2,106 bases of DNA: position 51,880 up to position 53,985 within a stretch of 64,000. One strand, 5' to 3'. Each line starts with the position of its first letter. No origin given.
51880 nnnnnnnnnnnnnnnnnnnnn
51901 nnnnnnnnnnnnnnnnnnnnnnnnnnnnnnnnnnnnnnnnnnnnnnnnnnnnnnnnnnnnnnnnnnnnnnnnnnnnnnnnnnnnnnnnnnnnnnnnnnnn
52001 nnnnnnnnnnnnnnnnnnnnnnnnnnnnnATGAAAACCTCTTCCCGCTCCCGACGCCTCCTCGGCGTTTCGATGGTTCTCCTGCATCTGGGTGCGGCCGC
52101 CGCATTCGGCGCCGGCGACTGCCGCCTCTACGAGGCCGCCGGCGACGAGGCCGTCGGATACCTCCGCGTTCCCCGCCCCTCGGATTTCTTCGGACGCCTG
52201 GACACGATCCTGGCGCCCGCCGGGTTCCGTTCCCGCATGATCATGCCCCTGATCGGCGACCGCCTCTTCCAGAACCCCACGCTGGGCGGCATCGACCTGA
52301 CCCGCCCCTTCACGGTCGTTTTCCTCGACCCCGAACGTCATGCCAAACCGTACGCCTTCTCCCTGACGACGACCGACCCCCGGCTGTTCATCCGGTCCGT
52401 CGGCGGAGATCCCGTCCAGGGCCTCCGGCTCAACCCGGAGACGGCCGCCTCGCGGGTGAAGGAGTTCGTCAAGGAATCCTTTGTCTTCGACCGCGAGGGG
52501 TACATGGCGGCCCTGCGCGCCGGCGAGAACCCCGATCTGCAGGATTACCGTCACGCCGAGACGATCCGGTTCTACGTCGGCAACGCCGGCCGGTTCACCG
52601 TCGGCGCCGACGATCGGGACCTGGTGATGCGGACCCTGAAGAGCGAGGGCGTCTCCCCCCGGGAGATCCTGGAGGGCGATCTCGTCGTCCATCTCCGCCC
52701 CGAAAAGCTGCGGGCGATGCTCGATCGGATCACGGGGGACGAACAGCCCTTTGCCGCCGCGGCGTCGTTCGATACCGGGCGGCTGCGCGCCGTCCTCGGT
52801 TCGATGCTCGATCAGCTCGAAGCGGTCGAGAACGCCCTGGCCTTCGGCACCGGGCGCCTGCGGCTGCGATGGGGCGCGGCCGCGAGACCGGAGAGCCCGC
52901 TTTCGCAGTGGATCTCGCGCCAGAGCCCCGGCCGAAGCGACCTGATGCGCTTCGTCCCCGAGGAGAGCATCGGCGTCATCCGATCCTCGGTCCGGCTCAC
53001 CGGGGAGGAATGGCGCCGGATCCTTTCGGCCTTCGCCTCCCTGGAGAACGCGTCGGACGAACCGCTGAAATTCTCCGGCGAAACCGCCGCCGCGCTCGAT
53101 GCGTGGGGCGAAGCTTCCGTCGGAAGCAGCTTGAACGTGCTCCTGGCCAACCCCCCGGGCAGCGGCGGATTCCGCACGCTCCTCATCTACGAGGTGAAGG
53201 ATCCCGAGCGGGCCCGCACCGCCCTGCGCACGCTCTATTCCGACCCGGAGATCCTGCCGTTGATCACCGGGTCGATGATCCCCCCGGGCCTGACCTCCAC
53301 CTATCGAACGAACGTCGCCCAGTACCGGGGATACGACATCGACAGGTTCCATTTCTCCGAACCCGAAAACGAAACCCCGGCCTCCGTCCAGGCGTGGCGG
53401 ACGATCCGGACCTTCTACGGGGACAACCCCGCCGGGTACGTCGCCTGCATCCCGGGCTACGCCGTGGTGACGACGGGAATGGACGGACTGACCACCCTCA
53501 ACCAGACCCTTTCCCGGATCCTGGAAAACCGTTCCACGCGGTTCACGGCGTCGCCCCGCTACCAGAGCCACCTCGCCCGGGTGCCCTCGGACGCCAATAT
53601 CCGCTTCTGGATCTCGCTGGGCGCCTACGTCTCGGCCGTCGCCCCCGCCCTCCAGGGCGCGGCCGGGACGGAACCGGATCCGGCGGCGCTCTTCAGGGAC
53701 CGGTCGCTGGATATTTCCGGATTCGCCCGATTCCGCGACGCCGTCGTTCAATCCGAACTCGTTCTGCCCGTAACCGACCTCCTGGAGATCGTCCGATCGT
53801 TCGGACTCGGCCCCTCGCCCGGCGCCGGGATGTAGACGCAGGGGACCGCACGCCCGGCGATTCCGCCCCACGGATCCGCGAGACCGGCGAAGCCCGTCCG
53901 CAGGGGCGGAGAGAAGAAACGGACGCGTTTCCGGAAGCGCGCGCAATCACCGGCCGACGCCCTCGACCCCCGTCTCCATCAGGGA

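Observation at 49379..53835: Coupled operon: orphan MsmK-like ABC ATPase + membrane protein with two degenerate GGDEF domains + small membrane protein + secreted protein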

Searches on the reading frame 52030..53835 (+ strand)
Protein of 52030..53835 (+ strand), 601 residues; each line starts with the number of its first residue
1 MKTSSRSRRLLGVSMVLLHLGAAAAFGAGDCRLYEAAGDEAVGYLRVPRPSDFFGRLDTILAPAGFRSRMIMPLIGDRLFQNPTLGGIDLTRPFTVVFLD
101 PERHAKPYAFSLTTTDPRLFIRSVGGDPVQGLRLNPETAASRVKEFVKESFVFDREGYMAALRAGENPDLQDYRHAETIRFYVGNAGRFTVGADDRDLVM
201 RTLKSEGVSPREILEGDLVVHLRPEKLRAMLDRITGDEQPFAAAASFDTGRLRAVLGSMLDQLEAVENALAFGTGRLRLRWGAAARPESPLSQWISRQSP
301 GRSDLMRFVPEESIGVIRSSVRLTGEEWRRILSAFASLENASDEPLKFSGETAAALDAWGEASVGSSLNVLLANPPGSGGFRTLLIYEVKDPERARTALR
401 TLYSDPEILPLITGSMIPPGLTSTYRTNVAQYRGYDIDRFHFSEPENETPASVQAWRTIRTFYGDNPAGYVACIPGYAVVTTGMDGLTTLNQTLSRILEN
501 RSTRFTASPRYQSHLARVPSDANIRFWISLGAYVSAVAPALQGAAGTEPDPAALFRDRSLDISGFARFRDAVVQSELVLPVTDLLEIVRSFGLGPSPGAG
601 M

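Call 3: search_protein_families(library=pfam, proteins=[window:52030-53835:+], max_evalue=1)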
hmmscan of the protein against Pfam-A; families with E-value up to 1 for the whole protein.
window:52030-53835:+ (601 aa): 0 families

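Call 4: search_protein_families(library=ncbifam, proteins=[window:52030-53835:+], max_evalue=1)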
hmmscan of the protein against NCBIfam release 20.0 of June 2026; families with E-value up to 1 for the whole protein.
window:52030-53835:+ (601 aa): 1 family
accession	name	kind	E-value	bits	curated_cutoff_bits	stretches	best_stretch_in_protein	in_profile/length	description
NF037967.1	SemiSWEET_1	subfamily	0.035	14.2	200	1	531-569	118-155/196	SemiSWEET transporter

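Call 8: find_homologous_proteins(query=window:52030-53835:+)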
Query window:52030-53835:+ (601 aa): 1 proteins with E <= 0.001 among 8000 candidates.
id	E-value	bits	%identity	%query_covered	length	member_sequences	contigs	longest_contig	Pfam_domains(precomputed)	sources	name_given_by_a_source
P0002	0.0e+0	1340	100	100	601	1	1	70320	-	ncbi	-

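Call 14: search_solved_structures(query=window:52030-53835:+, max_evalue=10, show_alignments=2)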
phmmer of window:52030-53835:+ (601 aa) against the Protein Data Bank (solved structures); distinct sequences matched with E-value up to 10: 3.
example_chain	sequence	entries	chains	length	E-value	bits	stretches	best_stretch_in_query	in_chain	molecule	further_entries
1rlg_A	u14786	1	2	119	1.2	11.2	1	226-266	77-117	50S ribosomal protein L7Ae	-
4bw0_B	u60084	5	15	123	1.3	11.1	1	226-266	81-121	50S RIBOSOMAL PROTEIN L7AE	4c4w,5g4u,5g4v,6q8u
5fj4_C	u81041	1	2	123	1.3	11.1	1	226-266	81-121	50S RIBOSOMAL PROTEIN L7AE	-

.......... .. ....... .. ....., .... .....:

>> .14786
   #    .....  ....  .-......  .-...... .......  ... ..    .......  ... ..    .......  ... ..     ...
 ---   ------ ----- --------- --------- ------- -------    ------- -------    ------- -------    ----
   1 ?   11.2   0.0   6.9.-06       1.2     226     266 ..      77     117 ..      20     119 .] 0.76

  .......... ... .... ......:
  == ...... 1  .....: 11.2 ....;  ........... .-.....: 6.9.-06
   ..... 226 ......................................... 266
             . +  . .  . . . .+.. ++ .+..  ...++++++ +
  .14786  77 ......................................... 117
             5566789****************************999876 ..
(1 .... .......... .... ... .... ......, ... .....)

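Call 20: search_protein_representatives(protein=window:52030-53835:+)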
Query: 601 residues. Proteins with E-value up to 0.001 (for the whole library): 53; up to 1e-10: 17; up to 1e-30: 5. The best 53 are listed.
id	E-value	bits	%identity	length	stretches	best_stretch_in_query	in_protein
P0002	0.0e+00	1340.2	100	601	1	1-601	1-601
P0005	7.9e-138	477.4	43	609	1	20-590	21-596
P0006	5.8e-39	151.0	44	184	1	424-597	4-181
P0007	3.8e-36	141.7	27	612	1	15-588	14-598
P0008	1.2e-31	126.9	27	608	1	9-590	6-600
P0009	1.2e-30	123.5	31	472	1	26-441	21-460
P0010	2.7e-29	119.0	26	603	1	27-581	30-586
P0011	5.4e-25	104.9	28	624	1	17-588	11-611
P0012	1.2e-24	103.8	29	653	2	17-231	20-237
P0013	6.7e-24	101.2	22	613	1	22-595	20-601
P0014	1.8e-23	99.9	23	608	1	15-539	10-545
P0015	5.7e-22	94.9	26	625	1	41-442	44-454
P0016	1.7e-17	80.1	23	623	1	6-591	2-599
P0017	2.9e-13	66.1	25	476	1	145-597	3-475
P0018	4.3e-12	62.3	27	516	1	39-200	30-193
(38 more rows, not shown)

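Call 23: search_protein_families(library=pfam, alignment_id=A1, max_evalue=0.01)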
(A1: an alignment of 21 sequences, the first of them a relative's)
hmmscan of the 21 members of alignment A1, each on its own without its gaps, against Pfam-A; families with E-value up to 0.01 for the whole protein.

A. member 1, P0002 (601 aa): 0 families

B. families by the number of members that match (of 21 scanned): 0 families

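Call 24: find_homologous_proteins(query=A1)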
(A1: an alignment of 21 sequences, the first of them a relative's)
Query A1 (21 sequences) (601 aa, profile of the alignment): 3 proteins with E <= 0.001 among 8000 candidates.
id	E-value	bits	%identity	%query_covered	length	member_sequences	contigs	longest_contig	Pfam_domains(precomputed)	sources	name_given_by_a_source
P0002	2.1e-180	619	100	100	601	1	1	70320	-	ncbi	-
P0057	8.4e-6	42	24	34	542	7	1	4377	PF11832.14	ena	-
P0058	1.5e-4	38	37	8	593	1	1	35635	-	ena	-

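Call 25: find_encoding_contigs(protein=P0005, flank=10000, max_places=4)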
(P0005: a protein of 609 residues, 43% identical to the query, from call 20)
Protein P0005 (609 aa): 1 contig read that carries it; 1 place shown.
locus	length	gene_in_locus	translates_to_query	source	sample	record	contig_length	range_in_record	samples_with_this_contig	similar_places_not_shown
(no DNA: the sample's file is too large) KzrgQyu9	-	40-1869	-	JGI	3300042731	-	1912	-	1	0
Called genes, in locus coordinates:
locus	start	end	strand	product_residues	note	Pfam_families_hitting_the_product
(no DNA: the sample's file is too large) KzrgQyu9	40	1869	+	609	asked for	-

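Call 26: find_encoding_contigs(protein=P0058, flank=10000, max_places=3)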
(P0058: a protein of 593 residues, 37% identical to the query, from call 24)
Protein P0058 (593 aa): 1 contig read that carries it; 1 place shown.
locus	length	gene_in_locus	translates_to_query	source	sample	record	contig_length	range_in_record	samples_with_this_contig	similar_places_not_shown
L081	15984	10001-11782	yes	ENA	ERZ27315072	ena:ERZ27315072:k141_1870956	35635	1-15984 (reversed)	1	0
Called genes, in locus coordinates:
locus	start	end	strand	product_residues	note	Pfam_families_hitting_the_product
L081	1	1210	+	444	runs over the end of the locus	-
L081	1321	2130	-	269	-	PF13507:GATase_5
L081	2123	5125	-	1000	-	PF18072:FGAR-AT_linker, PF00586:AIRS, PF02769:AIRS_C, PF00586:AIRS (weak), PF02769:AIRS_C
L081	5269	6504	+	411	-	PF01590:GAF, PF13185:GAF_2, PF13492:GAF_3, PF00512:HisKA, PF02518:HATPase_c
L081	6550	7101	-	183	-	PF00160:Pro_isomerase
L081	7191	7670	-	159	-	-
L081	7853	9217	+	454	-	PF00704:Glyco_hydro_18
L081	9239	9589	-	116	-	-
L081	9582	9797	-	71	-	PF02416:TatA_B_E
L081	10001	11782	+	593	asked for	-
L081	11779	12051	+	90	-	PF02416:TatA_B_E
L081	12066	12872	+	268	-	PF00551:Formyl_trans_N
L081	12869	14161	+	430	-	PF05977:MFS_3, PF07690:MFS_1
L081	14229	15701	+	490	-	-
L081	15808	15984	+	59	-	?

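Call 27: find_encoding_contigs(protein=P0007, flank=8000, max_places=3)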
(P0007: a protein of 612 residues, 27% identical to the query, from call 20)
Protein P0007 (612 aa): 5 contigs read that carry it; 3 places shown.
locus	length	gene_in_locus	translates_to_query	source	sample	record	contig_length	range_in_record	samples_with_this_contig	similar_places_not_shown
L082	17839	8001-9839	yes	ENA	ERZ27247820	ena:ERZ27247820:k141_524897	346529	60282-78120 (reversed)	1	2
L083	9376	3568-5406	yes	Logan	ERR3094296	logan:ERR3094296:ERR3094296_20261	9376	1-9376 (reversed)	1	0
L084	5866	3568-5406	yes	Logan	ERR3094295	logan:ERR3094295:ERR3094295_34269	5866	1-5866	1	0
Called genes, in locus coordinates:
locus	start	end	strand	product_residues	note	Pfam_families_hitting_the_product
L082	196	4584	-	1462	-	PF06439:3keto-disac_hyd, PF23500:DUF7133, PF13646:HEAT_2 (weak), PF13385:Laminin_G_3, PF00034:Cytochrom_C, PF13442:Cytochrome_CBB3 (faint)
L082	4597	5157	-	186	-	-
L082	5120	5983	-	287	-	PF07963:N_methyl (weak), PF07596:SBP_bac_10 (weak)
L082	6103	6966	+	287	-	PF00165:HTH_AraC (faint), PF12833:HTH_18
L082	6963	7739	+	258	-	PF19420:DDAH_eukar (weak), PF02274:ADI (weak)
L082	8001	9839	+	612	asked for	-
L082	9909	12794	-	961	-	PF05569:Peptidase_M56, PF12796:Ank_2, PF13857:Ank_5, PF12796:Ank_2, PF24521:Ank_KRIT1, PF12796:Ank_2, PF13637:Ank_4, PF00023:Ank, +10 more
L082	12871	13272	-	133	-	PF03965:Penicillinase_R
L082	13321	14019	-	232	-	PF18306:LDcluster4, PF03641:Lysine_decarbox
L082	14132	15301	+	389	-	PF01966:HD, PF13286:HD_assoc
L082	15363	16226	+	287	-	PF00005:ABC_tran, PF13304:AAA_21 (weak)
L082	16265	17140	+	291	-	PF12679:ABC2_membrane_2, PF12730:ABC2_membrane_4, PF10920:DUF2705, PF12698:ABC2_membrane_3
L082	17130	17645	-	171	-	-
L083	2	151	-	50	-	?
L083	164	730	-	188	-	-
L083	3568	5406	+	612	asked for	-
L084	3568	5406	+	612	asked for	-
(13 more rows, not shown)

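Call 28: find_encoding_contigs(protein=P0008, flank=8000, max_places=3)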
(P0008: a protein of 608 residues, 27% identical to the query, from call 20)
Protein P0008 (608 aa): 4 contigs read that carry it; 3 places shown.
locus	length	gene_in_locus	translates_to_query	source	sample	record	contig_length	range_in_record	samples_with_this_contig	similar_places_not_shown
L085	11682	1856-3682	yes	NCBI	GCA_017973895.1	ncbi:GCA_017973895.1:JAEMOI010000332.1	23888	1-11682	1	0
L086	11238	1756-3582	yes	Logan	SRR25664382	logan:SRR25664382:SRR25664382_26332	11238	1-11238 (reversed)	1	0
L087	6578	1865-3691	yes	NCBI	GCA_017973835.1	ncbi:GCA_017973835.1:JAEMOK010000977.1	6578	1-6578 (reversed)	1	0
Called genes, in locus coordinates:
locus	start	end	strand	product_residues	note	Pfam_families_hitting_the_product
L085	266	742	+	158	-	PF05991:NYN_YacP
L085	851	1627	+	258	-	-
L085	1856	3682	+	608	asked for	-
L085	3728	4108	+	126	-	-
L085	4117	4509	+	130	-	PF00580:UvrD-helicase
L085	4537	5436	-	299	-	PF13795:HupE_UreJ_2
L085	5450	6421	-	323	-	PF01073:3Beta_HSD, PF01370:Epimerase, PF02719:Polysacc_synt_2, PF04321:RmlD_sub_bind, PF05368:NmrA, PF13460:NAD_binding_10, PF16363:GDP_Man_Dehyd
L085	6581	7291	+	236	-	PF07963:N_methyl, PF07596:SBP_bac_10 (faint)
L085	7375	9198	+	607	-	PF04932:Wzy_C, PF13428:TPR_14 (faint), PF13371:TPR_9 (faint), PF13424:TPR_12 (faint), PF00515:TPR_1 (faint), PF07719:TPR_2 (faint), PF13414:TPR_11 (faint), PF14559:TPR_19, +2 more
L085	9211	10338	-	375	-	PF06750:A24_N_bact, PF01478:Peptidase_A24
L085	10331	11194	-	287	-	PF08501:Shikimate_dh_N, PF01488:Shikimate_DH (weak), PF18317:SDH_C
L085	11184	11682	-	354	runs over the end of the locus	PF04055:Radical_SAM, PF06969:HemN_C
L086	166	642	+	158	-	PF05991:NYN_YacP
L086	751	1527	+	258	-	-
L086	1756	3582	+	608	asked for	-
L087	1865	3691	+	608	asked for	-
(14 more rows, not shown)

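Call 29: find_encoding_contigs(protein=P0010, flank=8000, max_places=3)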
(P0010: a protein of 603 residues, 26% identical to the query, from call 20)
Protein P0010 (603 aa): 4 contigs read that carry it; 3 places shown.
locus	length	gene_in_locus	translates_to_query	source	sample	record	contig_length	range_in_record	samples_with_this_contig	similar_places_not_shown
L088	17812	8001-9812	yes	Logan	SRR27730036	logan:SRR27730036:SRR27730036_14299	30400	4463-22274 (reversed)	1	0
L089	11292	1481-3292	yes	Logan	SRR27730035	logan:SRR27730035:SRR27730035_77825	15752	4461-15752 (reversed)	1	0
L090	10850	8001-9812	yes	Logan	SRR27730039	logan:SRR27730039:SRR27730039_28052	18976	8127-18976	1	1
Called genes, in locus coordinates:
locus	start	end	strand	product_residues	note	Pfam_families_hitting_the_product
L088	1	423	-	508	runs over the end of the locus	PF02321:OEP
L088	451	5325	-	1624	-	PF00160:Pro_isomerase, PF03160:Calx-beta, PF17803:Cadherin_4, PF17892:Cadherin_5, PF17963:Big_9, PF17803:Cadherin_4, PF17892:Cadherin_5, PF17963:Big_9, +3 more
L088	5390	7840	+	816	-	PF00069:Pkinase, PF07714:PK_Tyr_Ser-Thr, PF03109:ABC1 (weak)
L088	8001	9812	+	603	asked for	-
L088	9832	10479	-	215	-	PF18306:LDcluster4, PF03641:Lysine_decarbox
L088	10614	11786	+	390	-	PF01966:HD, PF13286:HD_assoc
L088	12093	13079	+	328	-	PF02698:DUF218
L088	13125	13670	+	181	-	PF00578:AhpC-TSA (weak), PF08534:Redoxin (weak), PF13905:Thioredoxin_8 (weak)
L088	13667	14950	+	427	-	-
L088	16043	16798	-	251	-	PF05721:PhyH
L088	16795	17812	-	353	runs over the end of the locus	PF01408:GFO_IDH_MocA, PF22725:GFO_IDH_MocA_C3, PF02894:GFO_IDH_MocA_C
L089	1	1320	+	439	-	?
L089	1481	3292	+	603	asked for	-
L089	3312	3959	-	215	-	PF18306:LDcluster4, PF03641:Lysine_decarbox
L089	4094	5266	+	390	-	PF01966:HD, PF13286:HD_assoc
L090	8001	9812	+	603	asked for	-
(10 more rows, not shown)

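Call 34: find_related_loci(query=A2, collection=metagenome_contigs, flank=8000)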
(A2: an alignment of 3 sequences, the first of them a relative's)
Query A2 (601 aa) in metagenome_contigs; peptide patterns used: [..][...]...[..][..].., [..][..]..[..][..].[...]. (x = any residue, [..] = any of these).
215 stretches matched a pattern, but none encodes a relative of the query by tblastn (E <= 1e-3).

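Call 40: predict_structure(alignment_id=A1)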
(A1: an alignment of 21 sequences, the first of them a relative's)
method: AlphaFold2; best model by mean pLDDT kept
length: 601 residues; sequences in the alignment: 21
mean_pLDDT: 86.2   pTM: 0.84
mean pLDDT of the five models: 86.2, 84.5, 83.5, 82.9, 82.3
residues with pLDDT >= 90: 349; 70-90: 174; 50-70: 49; < 50: 29
segments of 3 or more residues with pLDDT < 50: 1-4, 7-9, 19-29, 239-245, 599-601
pLDDT, mean of each block of 10 residues (from residue 1): 47 53 46 92 95 93 86 90 93 95 90 95 75 91 93 93 96 92 95 96 85 93 92 66 56 85 96 92 96 91 86 94 93 79 76 96 95 88 96 97 88 70 92 97 84 84 89 98 94 96 89 84 94 85 61 77 95 96 86 60 40
secondary structure, 60 per line:
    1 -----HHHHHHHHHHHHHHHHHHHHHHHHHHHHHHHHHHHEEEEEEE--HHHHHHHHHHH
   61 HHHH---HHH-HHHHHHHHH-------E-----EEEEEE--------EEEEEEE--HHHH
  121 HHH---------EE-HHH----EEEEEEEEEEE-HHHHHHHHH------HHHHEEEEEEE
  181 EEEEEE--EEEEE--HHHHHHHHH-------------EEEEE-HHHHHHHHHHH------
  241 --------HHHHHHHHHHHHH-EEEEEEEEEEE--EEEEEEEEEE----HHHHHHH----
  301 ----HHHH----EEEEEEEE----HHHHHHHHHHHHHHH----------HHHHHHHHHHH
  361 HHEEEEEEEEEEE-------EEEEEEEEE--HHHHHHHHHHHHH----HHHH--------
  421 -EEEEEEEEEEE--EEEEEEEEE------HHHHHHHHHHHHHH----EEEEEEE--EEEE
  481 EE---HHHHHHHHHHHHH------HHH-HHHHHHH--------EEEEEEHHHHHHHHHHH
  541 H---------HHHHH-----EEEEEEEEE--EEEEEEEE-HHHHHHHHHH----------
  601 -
elements in order: H6-40 E41-47 H50-64 H72-80 E94-99 E108-114 H117-123 E143-153 H155-163 H170-173 E174-186 E189-193 H196-204 E218-222 H224-234 H249-261 E263-273 E276-285 H290-296 H305-308 E313-320 H325-339 H350-362 E363-373 E381-389 H392-404 H409-412 E422-432 E435-443 H450-463 E468-474 E477-482 H486-498 H509-515 E524-529 H530-541 H551-555 E561-569 E572-579 H581-590

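Call 44: fold_search(model_id=the predicted structure, library=pdb)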
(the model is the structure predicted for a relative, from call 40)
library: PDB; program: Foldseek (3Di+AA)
matches with E <= 10: 696; with E <= 0.001: 1
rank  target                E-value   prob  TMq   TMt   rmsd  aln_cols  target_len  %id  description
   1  3k8g_A                9.3e-04  1.00  0.21  0.42  10.9       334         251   10  Structure of crystal form I of TP0453 (released 2010-10-27)
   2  3k8j                  1.4e-03  0.99  0.20  0.41  12.6       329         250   12  Structure of crystal form III of TP0453 (released 2010-10-27)
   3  3k8h_A                1.5e-03  1.00  0.21  0.44   8.8       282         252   10  Structure of crystal form I of TP0453 (released 2010-10-27)
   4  3k8h_B                1.5e-03  1.00  0.21  0.43   8.4       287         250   11  Structure of crystal form I of TP0453 (released 2010-10-27)
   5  3k8i                  3.2e-03  0.99  0.21  0.46  10.8       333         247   11  Structure of crystal form IV of TP0453 (released 2010-10-27)
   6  3k8g_B                3.6e-03  0.93  0.18  0.38  12.5       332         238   10  Structure of crystal form I of TP0453 (released 2010-10-27)
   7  8ye0_C                2.9e-02  0.12  0.09  0.14  17.7       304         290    9  Crystal structure of KgpF prenyltransferase (released 2024-06-19)
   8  8ye0_A                3.1e-02  0.15  0.10  0.15  18.2       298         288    8  Crystal structure of KgpF prenyltransferase (released 2024-06-19)
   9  4v58_G                3.1e-02  0.03  0.08  0.04  24.2       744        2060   11  Crystal structure of fatty acid synthase from thermomyces lanuginosus at 3.1 angstrom resolution. (released 2014-07-09)
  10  1dml_A                3.4e-02  0.10  0.08  0.15  18.7       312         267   11  CRYSTAL STRUCTURE OF HERPES SIMPLEX UL42 BOUND TO THE C-TERMINUS OF HSV POL (released 2000-03-15)
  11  1dml_C                4.1e-02  0.09  0.08  0.14  18.3       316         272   11  CRYSTAL STRUCTURE OF HERPES SIMPLEX UL42 BOUND TO THE C-TERMINUS OF HSV POL (released 2000-03-15)
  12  4xrw                  4.3e-02  0.06  0.08  0.13  23.6       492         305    9  Crystal structure of the di-domain ARO/CYC BexL from the BE-7585A biosynthetic pathway (released 2015-12-02)
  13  7q3e_B                4.6e-02  0.05  0.09  0.10  20.7       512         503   11  Structure of the mouse CPLANE-RSG1 complex (released 2022-04-06)
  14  7ypf_A                5.7e-02  0.04  0.07  0.12  25.3       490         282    6  Crystal structure of AsfvPCNA in space group of P1 (released 2023-08-02)
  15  6l1d_A                7.1e-02  0.10  0.07  0.18  22.3       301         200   10  Structure of human StAR-related lipid transfer protein 4 (released 2019-10-30)
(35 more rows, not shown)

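Call 51: find_encoding_contigs(protein=P0009, flank=8000, max_places=2)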
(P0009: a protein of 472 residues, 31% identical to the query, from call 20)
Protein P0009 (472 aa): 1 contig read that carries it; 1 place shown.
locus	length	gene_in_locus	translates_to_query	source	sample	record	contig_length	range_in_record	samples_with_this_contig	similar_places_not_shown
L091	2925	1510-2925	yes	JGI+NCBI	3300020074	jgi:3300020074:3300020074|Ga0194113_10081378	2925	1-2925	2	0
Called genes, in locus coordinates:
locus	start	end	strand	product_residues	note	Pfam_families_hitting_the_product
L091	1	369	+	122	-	PF05991:NYN_YacP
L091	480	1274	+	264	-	PF19220:Rod_CreS (weak), PF24161:CCDC39 (weak)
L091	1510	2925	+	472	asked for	?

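Call 52: find_encoding_contigs(protein=P0011, flank=8000, max_places=2)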
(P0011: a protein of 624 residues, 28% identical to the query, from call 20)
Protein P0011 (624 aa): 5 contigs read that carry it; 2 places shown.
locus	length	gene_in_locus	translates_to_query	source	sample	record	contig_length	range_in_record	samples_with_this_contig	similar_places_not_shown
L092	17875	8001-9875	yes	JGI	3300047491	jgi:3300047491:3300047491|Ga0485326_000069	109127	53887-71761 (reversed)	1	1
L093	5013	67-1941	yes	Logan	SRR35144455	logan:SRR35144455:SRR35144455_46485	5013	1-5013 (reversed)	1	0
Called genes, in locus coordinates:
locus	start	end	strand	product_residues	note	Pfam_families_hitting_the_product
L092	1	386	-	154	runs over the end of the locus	PF24961:NfeD_membrane (weak), PF01957:NfeD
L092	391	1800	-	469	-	PF25145:NfeD1b_N, PF24961:NfeD_membrane, PF01957:NfeD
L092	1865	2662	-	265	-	PF00730:HhH-GPD, PF00633:HHH (weak)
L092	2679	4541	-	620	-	PF00009:GTP_EFTU, PF22042:EF-G_D2, PF03144:GTP_EFTU_D2, PF00679:EFG_C, PF21018:BipA_C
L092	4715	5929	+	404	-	PF07676:PD40 (faint), PF26549:Tricorn_N (faint), PF14583:Pectate_lyase22 (weak)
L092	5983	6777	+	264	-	PF01182:Glucosamine_iso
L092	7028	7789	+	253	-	-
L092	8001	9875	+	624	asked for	-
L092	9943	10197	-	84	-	PF14522:Cytochrome_C7 (weak)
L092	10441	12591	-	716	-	-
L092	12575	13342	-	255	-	PF12837:Fer4_6 (faint), PF12838:Fer4_7, PF13237:Fer4_10 (weak), PF13187:Fer4_9 (faint), PF01058:Oxidored_q6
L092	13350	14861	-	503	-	PF00329:Complex1_30kDa, PF00346:Complex1_49kDa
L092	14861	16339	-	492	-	PF00361:Proton_antipo_M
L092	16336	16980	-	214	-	-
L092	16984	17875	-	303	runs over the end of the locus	PF00146:NADHdh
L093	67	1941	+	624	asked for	-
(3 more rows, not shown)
